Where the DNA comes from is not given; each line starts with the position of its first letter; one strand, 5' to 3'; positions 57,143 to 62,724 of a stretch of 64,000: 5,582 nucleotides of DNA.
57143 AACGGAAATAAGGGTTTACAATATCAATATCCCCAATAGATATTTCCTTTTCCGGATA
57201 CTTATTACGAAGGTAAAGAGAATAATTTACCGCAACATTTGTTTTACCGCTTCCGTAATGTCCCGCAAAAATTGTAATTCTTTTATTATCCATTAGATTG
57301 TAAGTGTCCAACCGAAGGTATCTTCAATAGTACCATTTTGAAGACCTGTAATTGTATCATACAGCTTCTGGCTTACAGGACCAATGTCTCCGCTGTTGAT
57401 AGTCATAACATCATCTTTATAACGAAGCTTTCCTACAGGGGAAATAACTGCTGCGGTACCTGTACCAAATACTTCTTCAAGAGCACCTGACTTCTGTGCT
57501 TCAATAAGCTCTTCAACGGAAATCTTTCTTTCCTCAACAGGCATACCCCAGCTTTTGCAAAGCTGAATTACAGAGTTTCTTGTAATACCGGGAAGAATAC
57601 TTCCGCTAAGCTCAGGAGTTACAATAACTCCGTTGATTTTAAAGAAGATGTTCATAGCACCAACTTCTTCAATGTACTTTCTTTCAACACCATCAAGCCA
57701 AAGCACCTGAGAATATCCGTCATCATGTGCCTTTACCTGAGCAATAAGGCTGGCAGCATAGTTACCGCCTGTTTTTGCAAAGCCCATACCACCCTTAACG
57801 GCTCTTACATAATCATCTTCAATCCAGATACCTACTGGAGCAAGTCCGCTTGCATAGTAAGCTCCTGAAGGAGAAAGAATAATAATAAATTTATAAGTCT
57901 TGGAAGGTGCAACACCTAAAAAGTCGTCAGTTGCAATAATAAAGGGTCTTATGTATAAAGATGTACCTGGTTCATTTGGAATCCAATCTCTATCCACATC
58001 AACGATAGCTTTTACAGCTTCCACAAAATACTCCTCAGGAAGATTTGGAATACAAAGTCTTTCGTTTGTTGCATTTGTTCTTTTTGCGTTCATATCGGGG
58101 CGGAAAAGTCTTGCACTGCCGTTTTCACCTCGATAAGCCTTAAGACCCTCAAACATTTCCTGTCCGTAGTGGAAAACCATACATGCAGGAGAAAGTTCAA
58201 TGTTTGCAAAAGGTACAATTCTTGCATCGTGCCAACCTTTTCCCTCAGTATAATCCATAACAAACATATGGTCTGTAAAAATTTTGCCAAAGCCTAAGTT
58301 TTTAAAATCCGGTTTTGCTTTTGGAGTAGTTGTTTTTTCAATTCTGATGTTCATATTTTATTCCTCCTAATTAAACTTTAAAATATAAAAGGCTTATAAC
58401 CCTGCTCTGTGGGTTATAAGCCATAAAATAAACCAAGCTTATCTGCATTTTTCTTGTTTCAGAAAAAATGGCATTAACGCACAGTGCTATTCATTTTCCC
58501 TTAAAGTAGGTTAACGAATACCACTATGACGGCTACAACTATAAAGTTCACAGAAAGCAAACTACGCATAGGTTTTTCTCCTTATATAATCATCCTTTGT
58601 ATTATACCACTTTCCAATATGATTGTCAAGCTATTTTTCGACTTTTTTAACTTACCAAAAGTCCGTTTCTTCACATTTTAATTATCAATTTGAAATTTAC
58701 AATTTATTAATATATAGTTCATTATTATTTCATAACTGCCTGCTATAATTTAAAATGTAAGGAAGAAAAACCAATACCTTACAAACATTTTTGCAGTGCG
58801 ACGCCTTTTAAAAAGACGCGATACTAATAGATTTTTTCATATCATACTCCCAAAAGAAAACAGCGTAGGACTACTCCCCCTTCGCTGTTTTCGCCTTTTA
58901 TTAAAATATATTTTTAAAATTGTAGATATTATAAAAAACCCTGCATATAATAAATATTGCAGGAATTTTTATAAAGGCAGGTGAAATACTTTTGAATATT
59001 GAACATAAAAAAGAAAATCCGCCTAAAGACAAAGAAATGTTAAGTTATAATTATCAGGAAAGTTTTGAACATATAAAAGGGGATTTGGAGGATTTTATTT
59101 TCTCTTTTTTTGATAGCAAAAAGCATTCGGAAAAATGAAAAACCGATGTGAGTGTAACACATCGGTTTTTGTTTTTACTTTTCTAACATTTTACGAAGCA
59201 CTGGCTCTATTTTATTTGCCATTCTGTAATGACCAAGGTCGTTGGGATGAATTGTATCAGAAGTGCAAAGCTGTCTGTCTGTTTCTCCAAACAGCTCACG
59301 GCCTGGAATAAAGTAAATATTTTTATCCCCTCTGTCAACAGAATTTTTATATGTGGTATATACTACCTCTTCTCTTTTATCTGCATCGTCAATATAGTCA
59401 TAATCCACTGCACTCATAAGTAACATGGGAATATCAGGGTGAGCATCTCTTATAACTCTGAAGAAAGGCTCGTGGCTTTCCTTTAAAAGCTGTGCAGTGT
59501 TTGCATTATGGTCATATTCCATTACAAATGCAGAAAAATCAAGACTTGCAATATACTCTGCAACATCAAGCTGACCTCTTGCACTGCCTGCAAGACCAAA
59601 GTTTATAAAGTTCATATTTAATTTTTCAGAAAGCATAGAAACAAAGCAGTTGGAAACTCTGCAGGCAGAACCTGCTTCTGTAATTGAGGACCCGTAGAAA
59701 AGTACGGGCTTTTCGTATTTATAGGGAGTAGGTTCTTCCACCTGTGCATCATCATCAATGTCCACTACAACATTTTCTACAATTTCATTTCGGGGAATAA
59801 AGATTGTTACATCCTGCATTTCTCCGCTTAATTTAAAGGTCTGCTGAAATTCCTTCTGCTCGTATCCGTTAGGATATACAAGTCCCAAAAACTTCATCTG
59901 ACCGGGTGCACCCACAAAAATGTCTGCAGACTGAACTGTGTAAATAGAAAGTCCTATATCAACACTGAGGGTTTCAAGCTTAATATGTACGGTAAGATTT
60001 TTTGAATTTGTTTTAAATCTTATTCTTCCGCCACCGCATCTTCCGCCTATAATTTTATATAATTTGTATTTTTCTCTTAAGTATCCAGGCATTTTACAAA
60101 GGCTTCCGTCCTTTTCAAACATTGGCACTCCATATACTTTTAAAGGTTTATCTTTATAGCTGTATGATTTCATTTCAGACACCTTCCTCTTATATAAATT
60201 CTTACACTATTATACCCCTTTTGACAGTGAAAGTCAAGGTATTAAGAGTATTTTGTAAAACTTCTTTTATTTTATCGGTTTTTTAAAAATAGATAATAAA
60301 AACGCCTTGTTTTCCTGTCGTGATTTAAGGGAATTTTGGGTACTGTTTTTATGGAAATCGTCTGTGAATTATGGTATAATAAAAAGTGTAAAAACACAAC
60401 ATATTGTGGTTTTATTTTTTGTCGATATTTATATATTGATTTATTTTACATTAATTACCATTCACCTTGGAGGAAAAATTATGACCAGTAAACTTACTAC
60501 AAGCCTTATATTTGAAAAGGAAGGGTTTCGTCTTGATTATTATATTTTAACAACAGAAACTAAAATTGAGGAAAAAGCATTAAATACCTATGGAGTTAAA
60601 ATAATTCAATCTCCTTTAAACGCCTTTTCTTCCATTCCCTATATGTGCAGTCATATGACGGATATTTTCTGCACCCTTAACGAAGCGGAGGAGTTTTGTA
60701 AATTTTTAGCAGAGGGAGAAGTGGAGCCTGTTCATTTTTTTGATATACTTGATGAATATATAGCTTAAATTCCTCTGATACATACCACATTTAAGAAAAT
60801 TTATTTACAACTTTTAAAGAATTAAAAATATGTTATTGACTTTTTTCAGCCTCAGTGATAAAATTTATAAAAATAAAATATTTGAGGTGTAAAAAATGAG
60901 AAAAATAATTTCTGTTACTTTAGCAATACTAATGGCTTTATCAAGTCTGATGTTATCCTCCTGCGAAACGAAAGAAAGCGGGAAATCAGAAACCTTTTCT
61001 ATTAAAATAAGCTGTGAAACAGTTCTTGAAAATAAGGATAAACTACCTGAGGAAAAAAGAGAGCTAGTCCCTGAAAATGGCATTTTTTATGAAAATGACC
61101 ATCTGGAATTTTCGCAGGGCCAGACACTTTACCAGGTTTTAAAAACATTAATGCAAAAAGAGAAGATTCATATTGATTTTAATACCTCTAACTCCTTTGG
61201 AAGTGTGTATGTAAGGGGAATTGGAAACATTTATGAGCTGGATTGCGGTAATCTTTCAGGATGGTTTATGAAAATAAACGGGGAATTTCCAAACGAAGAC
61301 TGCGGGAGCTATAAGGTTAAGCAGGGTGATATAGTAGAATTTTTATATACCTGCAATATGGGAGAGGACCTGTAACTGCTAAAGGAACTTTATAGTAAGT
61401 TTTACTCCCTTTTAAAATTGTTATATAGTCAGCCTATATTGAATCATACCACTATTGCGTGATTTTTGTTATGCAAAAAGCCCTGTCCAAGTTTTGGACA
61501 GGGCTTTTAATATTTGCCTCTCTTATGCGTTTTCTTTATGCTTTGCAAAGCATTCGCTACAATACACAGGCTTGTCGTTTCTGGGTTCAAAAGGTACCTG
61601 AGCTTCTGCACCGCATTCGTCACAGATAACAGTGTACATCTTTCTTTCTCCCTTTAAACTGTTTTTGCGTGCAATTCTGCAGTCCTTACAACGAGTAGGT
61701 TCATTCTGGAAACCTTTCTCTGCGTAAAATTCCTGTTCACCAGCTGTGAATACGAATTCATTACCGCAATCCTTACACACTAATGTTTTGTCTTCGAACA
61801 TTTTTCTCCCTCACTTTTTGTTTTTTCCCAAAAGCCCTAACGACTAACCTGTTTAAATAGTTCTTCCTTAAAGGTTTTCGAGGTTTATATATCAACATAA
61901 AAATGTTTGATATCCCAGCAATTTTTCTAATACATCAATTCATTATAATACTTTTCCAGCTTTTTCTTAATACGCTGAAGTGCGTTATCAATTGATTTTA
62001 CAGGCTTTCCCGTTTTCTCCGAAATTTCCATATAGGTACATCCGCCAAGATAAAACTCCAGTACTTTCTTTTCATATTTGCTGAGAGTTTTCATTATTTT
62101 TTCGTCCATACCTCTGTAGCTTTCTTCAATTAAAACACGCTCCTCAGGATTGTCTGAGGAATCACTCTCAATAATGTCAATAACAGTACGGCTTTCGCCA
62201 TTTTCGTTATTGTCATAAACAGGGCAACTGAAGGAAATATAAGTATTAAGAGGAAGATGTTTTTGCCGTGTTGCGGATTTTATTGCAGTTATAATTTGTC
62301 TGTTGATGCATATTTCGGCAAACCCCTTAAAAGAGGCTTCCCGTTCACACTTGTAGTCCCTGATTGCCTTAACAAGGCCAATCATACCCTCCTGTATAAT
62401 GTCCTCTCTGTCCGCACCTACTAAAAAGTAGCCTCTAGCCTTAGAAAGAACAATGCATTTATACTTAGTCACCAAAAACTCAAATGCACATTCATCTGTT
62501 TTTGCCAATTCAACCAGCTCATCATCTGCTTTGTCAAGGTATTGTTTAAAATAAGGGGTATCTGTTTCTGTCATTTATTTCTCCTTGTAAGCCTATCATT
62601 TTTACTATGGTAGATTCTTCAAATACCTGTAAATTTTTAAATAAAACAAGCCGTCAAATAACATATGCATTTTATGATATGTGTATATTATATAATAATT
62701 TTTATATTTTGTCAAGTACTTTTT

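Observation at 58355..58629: Leu/Ile/Val-rich leader peptide plus terminator: candidate ribosome-mediated attenuator in front of ilvE-VOR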

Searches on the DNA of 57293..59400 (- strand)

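Call 3: search_rna_families(source=window, start=57800, end=59400, threshold=evalue, max_evalue=10, show_alignments=3)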
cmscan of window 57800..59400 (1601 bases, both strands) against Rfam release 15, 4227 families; matches with E-value up to 10: 24.
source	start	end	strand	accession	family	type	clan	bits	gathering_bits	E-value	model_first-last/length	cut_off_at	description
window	59106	59177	+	RF02074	STnc240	Gene; sRNA;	-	28.9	55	0.089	1-77/77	no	Enterobacterial sRNA STnc240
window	58352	58427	-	RF02934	caiA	Gene; sRNA;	-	25.9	55.5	0.12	1-78/78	no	caiA RNA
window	59131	59202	-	RF02074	STnc240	Gene; sRNA;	-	24.4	55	0.81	1-77/77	no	Enterobacterial sRNA STnc240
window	58990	59033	+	RF01592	plasmodium_snoR17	Gene; snRNA; snoRNA; CD-box;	-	24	51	6.8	1-80/80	no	small nucleolar RNA snoR17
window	59114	59171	+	RF02427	SpF10_sRNA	Gene; sRNA;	-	23.7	60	0.11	1-57/57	no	Streptococcus sRNA SpF10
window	59085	59174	+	RF02891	AgrB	Gene; antisense;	-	21.3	40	1.1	1-84/84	no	ArsR-gov region gene B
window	59126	59180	-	RF03815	mir-3051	Gene; miRNA;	-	20.4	100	2.2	1-77/77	no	mir-3051 microRNA precursor family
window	58385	58502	-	RF04179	BTnc049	Gene; sRNA;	-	20.2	81.9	1.7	1-111/111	no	Bacteroides sRNA BTnc049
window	59134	59212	-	RF02495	ohsC_RNA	Gene; antitoxin;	-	20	50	5.1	1-77/77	no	Oppression of Hydrophobic ORF by sRNA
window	59104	59214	+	RF01770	rimP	Cis-reg; leader;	-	19.6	47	3.3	1-102/102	no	Gammaprotebacteria rimP leader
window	59118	59191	+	RF00834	mir-268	Gene; miRNA;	-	19.5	47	2.4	1-89/89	no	mir-268 microRNA precursor family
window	58863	58975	+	RF01459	rliE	Gene; sRNA;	-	19.4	90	2.5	85-187/222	no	Listeria sRNA rliE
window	58933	59024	-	RF02450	ncr1175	Gene; sRNA;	-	19.3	60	1.5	1-110/110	no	Bacillus sRNA ncr1175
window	58933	59028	-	RF00512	Leu_leader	Cis-reg; leader;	-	19.2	50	0.56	1-148/148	no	Leucine operon leader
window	57951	58095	-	RF01496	Afu_182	Gene; sRNA;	-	18.5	65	1.3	1-195/195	no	A. fumigatus sRNA Afu_182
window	58930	58997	-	RF00506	Thr_leader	Cis-reg; leader;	-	16.9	55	4.1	1-118/118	no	Threonine operon leader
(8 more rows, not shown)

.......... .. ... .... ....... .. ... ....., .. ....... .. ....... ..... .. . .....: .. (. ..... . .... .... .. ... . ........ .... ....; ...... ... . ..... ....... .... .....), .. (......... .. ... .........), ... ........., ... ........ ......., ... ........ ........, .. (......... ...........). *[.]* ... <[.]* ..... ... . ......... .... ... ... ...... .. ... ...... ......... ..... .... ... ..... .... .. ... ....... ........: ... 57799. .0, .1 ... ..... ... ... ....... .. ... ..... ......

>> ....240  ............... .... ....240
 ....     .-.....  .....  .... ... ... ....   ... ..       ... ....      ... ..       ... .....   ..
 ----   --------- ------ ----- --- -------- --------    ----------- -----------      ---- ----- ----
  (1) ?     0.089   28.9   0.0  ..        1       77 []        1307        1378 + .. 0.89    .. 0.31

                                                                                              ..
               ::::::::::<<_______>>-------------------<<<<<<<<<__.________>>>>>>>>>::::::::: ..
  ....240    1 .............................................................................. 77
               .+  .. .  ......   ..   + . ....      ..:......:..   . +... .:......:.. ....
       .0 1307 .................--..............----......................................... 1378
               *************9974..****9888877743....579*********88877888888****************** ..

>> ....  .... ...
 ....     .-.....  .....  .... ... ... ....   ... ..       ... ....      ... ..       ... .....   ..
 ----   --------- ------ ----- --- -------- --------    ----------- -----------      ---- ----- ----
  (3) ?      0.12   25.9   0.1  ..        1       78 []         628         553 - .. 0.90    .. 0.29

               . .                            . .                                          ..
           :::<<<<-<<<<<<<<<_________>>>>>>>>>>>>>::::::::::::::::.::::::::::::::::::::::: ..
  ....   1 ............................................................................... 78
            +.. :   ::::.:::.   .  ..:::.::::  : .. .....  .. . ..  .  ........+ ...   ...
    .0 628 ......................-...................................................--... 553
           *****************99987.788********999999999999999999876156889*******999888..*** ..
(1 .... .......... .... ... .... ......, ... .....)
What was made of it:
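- On Curated Rfam amino-acid leader families (Leu_leader RF00512, Thr_leader RF00506 and the rest of Rfam release 15): Call 3.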

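Call 19: search_rna_families(sources=[L010, L011, L013, L017, L028, L035, L050, L051, L072, L079, L037], threshold=gathering, show_alignments=10)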
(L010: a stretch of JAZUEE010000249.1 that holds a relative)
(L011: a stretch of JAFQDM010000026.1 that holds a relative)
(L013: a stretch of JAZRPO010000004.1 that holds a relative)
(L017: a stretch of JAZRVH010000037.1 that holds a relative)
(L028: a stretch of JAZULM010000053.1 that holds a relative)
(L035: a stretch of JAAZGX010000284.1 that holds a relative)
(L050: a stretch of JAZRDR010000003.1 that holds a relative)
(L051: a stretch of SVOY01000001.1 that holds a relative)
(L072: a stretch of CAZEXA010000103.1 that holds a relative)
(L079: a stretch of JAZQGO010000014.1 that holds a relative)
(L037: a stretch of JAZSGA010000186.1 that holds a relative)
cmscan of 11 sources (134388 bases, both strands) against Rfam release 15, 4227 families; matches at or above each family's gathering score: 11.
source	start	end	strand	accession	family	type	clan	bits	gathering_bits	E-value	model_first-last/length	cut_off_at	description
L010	1149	1376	+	RF00230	T-box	Cis-reg; leader;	-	132.4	93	7.2e-29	1-219/219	no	T-box leader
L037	2792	3032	-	RF00230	T-box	Cis-reg; leader;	-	121.6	93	4.2e-26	1-219/219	no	T-box leader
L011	2735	2971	+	RF00230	T-box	Cis-reg; leader;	-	113.5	93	5.3e-24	1-219/219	no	T-box leader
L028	6628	6862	+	RF00230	T-box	Cis-reg; leader;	-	102.6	93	3.5e-21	1-219/219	no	T-box leader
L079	1110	1352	+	RF00230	T-box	Cis-reg; leader;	-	99.7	93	1.9e-20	1-219/219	no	T-box leader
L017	2640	2863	+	RF00230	T-box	Cis-reg; leader;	-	99.3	93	2.4e-20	1-219/219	no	T-box leader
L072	1656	1895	+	RF00230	T-box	Cis-reg; leader;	-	98.8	93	3.2e-20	1-219/219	no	T-box leader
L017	250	320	-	RF00005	tRNA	Gene; tRNA;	CL00001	74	29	5.1e-14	1-71/71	no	tRNA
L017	164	237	-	RF00005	tRNA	Gene; tRNA;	CL00001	70.8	29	4e-13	1-71/71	no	tRNA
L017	63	136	-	RF00005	tRNA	Gene; tRNA;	CL00001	67.9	29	2.5e-12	1-71/71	no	tRNA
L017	1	56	-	RF00005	tRNA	Gene; tRNA;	CL00001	38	29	0.00041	1-56/71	3'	tRNA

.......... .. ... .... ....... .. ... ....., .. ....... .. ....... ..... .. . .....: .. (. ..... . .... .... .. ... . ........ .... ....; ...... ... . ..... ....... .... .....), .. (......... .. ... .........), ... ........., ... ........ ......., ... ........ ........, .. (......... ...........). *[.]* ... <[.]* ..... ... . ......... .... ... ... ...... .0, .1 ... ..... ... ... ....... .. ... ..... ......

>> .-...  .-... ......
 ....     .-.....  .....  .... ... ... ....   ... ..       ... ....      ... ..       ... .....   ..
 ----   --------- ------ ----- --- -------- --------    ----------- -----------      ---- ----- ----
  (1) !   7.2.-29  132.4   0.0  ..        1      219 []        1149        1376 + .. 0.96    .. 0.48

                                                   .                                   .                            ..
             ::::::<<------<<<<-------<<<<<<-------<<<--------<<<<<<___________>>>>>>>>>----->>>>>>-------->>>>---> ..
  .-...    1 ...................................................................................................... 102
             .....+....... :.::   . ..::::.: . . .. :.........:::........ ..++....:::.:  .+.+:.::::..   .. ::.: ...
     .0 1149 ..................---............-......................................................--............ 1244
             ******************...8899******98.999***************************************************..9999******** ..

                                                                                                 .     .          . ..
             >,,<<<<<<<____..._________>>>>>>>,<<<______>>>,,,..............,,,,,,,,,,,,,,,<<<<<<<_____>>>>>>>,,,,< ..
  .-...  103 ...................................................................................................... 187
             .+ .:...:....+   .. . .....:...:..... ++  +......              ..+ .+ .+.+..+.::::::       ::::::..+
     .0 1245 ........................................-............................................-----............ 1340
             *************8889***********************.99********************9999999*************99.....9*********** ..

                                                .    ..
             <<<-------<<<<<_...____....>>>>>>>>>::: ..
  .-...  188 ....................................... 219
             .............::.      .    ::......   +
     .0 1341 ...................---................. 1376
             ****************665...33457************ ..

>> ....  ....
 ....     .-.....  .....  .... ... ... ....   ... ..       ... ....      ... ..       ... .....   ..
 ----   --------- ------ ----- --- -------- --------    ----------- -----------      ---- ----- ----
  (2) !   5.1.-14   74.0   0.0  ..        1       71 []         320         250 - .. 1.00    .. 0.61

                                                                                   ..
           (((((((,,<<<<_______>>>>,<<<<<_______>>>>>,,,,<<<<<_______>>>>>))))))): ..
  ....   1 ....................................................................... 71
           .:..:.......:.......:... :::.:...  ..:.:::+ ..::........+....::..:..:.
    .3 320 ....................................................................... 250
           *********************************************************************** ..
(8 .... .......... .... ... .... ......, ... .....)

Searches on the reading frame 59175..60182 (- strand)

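Call 5: search_protein_families(library=pfam, proteins=[window:59175-60182:-])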
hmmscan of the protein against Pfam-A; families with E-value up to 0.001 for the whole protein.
window:59175-60182:- (335 aa): 3 families
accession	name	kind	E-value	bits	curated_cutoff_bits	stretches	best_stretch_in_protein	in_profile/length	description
PF14606.12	Lipase_GDSL_3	-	2.1e-29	103.5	27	1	157-330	1-178/178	GDSL-like Lipase/Acylhydrolase family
PF14607.12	GxDLY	-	9.8e-09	35.6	27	1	49-147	45-145/146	N-terminus of Esterase_SGNH_hydro-type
PF13472.12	Lipase_GDSL_2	-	1.8e-05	25.7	32.9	1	162-318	1-176/178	GDSL-like Lipase/Acylhydrolase family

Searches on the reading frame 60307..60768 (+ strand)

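Call 81: search_protein_families(library=pfam, proteins=[window:60307-60768:+], max_evalue=0.00001)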
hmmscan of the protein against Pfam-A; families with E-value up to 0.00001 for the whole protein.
window:60307-60768:+ (153 aa): 1 family
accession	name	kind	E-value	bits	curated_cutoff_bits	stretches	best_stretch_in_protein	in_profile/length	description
PF20124.4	DUF6514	-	1.7e-11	44.6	23.9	1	73-152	17-92/94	Family of unknown function (DUF6514)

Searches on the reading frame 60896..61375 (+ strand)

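Call 81: search_protein_families(library=pfam, proteins=[window:60896-61375:+], max_evalue=0.00001)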
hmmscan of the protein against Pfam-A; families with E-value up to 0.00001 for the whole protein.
window:60896-61375:+ (159 aa): 1 family
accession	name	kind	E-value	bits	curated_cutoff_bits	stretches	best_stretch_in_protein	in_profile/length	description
PF14478.12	DUF4430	-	4.2e-14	53.2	23.8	1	75-152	1-71/72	Domain of unknown function (DUF4430)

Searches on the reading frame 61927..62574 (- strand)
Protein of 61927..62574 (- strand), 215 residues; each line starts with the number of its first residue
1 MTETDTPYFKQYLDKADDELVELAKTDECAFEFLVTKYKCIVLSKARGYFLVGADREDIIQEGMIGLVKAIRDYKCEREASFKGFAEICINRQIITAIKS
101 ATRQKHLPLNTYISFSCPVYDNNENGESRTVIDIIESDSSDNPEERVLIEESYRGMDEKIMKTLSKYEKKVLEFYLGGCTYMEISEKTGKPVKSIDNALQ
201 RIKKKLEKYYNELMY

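Call 81: search_protein_families(library=pfam, proteins=[window:61927-62574:-], max_evalue=0.00001)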
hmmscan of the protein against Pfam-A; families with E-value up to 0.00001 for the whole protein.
window:61927-62574:- (215 aa): 2 families
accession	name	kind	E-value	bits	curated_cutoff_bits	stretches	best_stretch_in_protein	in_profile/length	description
PF04542.20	Sigma70_r2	-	5.5e-13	49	24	1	34-103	1-70/71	Sigma-70 region 2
PF08281.18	Sigma70_r4_2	-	1e-08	35.1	25.7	1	160-206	7-54/54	Sigma-70, region 4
